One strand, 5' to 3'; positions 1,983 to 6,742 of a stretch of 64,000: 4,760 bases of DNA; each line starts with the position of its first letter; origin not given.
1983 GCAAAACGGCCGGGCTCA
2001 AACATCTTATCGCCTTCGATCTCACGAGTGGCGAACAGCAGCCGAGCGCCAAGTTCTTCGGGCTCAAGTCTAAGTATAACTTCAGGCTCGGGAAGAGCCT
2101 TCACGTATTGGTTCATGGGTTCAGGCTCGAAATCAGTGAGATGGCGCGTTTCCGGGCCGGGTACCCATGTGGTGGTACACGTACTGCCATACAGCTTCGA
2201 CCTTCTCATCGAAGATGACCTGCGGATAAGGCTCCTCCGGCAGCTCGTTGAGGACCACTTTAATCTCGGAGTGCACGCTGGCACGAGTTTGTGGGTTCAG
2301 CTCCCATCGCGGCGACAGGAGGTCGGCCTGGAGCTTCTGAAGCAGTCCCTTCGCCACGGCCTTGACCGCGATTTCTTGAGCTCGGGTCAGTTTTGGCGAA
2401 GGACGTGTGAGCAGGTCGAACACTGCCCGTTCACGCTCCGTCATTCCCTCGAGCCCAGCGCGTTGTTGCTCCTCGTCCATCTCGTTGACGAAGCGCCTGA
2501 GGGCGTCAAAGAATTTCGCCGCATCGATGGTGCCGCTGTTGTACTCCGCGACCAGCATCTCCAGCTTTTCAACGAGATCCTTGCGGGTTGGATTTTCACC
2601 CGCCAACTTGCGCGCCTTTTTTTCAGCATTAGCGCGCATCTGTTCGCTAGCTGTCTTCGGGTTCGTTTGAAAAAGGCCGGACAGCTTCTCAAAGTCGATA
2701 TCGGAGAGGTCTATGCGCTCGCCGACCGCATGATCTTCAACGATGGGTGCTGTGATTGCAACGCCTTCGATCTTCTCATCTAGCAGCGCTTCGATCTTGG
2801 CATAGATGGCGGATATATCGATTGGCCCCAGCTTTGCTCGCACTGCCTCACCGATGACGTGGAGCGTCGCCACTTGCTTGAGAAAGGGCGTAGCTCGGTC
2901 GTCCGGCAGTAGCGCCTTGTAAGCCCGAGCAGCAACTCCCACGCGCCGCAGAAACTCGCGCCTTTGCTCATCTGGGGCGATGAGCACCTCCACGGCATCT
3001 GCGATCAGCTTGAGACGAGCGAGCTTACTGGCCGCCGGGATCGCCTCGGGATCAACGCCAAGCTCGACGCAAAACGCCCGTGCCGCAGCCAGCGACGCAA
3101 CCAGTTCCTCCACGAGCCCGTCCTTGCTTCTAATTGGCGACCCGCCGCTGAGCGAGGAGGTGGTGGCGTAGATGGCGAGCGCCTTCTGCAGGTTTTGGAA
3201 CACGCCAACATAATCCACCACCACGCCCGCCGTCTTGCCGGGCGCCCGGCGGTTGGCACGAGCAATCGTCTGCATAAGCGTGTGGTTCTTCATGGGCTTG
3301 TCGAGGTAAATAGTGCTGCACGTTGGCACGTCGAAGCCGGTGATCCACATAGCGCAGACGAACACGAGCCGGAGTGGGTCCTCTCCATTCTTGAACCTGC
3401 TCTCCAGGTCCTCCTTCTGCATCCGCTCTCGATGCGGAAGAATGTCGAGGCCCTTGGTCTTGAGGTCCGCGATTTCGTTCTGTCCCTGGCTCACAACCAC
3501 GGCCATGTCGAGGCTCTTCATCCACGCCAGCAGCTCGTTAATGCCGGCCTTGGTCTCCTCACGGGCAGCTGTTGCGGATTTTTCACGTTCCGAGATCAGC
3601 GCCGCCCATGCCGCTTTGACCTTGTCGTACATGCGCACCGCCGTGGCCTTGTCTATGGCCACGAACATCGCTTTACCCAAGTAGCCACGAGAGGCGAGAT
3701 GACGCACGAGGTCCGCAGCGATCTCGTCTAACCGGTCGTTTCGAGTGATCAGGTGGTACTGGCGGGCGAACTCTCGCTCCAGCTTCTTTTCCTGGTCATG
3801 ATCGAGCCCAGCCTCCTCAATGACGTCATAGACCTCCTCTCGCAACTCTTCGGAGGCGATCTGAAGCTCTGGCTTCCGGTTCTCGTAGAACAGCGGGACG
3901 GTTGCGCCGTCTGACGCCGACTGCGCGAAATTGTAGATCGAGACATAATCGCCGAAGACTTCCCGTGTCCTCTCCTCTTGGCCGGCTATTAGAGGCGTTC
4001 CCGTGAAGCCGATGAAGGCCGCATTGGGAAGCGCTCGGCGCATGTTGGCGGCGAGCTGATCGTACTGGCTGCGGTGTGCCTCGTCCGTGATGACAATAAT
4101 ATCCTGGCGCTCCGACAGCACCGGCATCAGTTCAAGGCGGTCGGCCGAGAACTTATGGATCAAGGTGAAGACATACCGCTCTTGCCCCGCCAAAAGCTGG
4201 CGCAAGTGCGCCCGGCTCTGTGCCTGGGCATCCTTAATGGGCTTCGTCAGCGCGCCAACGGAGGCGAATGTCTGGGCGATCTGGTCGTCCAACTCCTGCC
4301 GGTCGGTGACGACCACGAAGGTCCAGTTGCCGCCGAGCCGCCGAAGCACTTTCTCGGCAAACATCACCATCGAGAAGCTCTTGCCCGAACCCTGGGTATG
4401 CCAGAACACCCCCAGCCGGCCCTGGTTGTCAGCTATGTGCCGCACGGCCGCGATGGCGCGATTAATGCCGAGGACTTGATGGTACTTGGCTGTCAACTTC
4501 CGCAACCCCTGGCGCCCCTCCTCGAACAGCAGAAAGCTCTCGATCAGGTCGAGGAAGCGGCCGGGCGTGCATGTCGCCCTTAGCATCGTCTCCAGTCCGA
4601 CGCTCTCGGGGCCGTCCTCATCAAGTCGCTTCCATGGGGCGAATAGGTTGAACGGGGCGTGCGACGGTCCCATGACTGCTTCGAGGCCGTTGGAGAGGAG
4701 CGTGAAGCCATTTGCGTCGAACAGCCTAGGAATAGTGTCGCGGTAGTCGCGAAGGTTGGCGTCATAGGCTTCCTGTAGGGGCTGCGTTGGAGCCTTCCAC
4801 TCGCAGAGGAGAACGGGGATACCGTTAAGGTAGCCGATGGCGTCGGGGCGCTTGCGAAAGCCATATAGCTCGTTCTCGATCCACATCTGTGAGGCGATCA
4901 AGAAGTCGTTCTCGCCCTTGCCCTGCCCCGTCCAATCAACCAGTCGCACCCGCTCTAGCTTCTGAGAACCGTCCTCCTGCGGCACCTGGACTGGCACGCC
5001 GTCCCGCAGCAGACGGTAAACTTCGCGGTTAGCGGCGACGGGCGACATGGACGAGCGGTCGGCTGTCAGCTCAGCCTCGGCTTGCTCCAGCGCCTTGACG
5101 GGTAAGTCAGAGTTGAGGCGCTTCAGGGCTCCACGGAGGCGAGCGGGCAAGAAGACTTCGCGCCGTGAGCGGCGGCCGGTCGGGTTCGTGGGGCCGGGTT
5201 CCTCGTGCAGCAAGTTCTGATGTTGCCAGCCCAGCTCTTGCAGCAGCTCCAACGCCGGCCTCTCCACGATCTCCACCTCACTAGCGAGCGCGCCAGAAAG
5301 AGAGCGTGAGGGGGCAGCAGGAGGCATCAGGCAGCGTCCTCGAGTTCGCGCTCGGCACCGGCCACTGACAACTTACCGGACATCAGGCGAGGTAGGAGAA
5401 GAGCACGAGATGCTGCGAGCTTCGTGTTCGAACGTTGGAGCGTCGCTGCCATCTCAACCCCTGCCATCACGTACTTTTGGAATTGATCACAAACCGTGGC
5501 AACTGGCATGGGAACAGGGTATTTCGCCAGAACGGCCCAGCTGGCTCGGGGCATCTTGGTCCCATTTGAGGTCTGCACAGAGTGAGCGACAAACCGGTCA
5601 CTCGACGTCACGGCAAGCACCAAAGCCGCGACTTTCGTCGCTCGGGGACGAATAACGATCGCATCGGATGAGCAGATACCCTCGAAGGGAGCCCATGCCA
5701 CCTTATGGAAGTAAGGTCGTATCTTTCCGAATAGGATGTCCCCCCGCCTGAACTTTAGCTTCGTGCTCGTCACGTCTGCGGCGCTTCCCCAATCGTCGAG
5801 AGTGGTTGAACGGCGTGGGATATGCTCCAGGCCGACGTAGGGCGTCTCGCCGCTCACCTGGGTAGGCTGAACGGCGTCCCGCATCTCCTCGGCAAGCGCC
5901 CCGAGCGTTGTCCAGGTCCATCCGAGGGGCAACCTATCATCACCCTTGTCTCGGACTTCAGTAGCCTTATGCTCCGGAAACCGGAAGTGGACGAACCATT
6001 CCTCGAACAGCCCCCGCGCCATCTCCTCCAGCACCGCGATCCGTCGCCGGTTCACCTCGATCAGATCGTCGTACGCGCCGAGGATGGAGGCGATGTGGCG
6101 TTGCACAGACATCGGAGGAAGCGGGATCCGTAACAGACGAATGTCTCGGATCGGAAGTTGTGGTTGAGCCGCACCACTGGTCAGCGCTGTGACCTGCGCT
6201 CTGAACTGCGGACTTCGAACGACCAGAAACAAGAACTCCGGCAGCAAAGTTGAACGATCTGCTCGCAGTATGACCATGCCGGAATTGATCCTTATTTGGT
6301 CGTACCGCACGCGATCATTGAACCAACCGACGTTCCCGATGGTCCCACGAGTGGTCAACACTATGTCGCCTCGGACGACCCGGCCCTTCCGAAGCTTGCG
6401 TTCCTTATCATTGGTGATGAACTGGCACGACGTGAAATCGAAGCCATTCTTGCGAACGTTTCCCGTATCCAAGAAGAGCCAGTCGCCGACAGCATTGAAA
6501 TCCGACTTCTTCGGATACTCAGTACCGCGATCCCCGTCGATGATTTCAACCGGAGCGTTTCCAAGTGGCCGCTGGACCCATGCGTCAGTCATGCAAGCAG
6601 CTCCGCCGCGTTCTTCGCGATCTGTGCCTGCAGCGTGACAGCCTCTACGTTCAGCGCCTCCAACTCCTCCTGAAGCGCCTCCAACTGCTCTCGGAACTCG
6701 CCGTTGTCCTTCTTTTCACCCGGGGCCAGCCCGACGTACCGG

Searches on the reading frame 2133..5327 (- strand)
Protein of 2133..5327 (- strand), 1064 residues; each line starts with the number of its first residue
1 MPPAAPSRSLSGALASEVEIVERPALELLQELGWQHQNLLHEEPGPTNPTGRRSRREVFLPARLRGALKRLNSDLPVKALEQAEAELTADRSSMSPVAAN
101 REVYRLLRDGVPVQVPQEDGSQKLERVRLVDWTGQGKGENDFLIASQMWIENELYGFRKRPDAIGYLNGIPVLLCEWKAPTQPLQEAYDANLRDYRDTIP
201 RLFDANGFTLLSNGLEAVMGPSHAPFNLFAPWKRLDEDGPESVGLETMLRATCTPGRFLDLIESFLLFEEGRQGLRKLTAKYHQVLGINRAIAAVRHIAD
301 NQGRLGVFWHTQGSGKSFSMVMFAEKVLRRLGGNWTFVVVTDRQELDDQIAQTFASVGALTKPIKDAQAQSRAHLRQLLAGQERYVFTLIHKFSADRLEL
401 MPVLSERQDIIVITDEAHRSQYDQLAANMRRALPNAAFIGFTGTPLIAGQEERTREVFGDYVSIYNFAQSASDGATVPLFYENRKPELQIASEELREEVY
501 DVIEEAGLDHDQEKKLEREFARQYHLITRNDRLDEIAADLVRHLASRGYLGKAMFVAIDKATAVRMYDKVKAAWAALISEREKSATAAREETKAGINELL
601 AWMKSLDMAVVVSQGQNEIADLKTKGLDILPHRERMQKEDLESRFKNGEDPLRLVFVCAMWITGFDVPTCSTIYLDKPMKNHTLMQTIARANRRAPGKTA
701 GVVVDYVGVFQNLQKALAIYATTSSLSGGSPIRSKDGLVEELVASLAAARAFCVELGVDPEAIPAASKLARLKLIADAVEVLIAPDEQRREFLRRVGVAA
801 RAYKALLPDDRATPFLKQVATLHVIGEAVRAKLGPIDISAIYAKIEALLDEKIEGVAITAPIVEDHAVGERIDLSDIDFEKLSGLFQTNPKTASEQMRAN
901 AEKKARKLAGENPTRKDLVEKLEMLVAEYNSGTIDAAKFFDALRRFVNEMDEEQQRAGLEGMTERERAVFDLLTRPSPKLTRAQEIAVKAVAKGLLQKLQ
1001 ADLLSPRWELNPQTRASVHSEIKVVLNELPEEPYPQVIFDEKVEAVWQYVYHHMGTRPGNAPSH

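Call 78: search_protein_families(library=pfam, proteins=[window:2133-5327:-], max_evalue=0.001)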
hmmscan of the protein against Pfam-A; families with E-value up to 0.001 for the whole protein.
window:2133-5327:- (1064 aa): 6 families
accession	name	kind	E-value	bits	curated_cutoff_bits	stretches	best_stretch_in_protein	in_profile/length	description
PF18766.7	SWI2_SNF2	-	4.8e-73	245.9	26.7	1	283-506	1-215/221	SWI2/SNF2 ATPase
PF04313.20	HSDR_N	-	2.3e-35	122.7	25.1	1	16-224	3-194/198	Type I restriction enzyme R protein N terminus (HSDR_N)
PF11867.13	T1RH-like_C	-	3.1e-27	96.2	26.8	1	731-1049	7-322/329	Type I restriction enzyme HindI endonuclease subunit-like, C-terminal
PF04851.21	ResIII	-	1.4e-19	71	22.5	1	281-445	5-162/164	Type III restriction enzyme, res subunit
PF22679.2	T1R_D3-like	-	3.6e-17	63.7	27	1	635-706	83-156/158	Type I restriction enzyme subunit R domain 3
PF00270.35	DEAD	-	0.00023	21.4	26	1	312-445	23-160/167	DEAD/DEAH box helicase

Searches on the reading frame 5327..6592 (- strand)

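Call 78: search_protein_families(library=pfam, proteins=[window:5327-6592:-], max_evalue=0.001)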
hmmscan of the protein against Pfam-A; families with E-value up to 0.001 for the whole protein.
window:5327-6592:- (421 aa): 1 family
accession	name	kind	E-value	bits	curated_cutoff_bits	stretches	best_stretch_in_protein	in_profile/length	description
PF01420.25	Methylase_S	-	1.6e-19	71.2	22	1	22-190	16-168/168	Type I restriction modification DNA specificity domain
